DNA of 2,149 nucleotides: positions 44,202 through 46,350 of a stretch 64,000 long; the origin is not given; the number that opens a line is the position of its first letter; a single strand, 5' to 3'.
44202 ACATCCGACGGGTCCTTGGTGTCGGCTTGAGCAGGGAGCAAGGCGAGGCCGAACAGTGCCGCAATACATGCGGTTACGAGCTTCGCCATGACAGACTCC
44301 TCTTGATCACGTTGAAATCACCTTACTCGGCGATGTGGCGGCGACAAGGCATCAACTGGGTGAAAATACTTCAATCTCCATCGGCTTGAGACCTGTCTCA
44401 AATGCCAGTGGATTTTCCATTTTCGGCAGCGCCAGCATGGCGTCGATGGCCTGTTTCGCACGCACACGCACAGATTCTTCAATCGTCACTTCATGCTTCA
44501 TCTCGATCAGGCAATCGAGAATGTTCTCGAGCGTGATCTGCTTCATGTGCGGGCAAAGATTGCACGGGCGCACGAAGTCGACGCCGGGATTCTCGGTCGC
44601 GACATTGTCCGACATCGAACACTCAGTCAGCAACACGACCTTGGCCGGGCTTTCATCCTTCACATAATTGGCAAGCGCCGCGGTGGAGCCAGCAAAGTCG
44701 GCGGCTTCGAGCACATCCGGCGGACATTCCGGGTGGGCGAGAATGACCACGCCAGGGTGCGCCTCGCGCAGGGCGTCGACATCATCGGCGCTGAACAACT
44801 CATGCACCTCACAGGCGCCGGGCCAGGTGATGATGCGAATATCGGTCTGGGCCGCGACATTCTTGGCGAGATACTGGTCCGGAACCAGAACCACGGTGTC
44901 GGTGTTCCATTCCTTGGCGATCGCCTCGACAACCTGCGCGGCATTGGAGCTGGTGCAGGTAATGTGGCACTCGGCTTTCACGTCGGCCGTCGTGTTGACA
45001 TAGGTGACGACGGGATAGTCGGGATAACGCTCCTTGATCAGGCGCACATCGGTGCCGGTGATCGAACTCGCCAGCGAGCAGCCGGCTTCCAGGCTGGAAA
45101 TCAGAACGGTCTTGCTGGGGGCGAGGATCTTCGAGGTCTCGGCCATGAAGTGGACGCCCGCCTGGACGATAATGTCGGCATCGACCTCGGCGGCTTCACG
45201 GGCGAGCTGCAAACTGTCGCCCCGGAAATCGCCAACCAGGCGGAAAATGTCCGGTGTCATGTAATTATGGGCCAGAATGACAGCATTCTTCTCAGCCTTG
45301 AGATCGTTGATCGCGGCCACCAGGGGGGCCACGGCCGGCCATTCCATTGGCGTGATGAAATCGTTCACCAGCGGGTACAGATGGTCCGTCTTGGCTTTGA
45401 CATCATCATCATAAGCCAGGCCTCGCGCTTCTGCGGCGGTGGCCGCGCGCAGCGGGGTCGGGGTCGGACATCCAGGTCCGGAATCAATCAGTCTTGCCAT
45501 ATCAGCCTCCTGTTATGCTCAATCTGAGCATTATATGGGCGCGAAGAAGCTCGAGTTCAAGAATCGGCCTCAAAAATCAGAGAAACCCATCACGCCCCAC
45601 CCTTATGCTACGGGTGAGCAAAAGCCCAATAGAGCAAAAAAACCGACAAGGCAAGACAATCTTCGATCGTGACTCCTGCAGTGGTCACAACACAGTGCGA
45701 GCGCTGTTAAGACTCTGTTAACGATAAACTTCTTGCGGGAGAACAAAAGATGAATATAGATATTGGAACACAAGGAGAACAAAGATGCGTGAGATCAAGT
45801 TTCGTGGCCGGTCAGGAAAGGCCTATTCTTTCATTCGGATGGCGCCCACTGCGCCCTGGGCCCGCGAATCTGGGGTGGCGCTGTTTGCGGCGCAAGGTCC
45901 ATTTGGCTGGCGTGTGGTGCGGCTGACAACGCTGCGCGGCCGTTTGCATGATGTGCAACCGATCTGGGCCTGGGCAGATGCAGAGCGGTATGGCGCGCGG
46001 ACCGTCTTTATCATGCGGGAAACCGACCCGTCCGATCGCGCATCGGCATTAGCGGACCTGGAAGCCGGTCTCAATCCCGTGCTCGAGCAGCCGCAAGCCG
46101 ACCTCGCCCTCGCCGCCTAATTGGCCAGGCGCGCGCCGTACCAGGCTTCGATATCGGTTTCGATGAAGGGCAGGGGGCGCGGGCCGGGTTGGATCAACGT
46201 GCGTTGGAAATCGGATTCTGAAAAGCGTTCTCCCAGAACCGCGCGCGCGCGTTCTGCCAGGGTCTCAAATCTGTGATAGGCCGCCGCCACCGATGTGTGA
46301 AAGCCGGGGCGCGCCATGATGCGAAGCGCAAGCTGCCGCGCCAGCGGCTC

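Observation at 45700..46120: Small unknown gene wired to both cell-cycle (CtrA, CcrM site) and SOS (LexA) inputs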

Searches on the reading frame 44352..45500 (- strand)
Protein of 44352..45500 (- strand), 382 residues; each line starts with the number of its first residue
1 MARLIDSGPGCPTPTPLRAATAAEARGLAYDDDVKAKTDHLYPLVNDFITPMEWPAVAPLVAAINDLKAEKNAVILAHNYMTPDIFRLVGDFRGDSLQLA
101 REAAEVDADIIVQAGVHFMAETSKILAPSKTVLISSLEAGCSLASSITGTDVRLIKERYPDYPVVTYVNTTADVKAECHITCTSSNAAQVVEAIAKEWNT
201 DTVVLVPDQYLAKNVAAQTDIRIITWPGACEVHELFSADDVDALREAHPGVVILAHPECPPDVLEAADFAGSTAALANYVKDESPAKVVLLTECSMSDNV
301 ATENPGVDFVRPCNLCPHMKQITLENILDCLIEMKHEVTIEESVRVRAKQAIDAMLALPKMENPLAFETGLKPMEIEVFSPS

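Call 3: search_protein_families(library=pfam, proteins=[window:44352-45500:-], max_evalue=1)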
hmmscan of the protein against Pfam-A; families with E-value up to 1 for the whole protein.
window:44352-45500:- (382 aa): 1 family
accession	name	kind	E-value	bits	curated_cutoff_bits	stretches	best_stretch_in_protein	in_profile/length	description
PF02445.21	NadA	-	5.2e-106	354.5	27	1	63-356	2-294/295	Quinolinate synthetase A protein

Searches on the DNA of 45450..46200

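Call 82: search_rna_families(source=window, start=45450, end=46200, threshold=evalue, max_evalue=1)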
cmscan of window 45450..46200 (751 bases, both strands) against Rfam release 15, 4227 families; matches with E-value up to 1: 0.
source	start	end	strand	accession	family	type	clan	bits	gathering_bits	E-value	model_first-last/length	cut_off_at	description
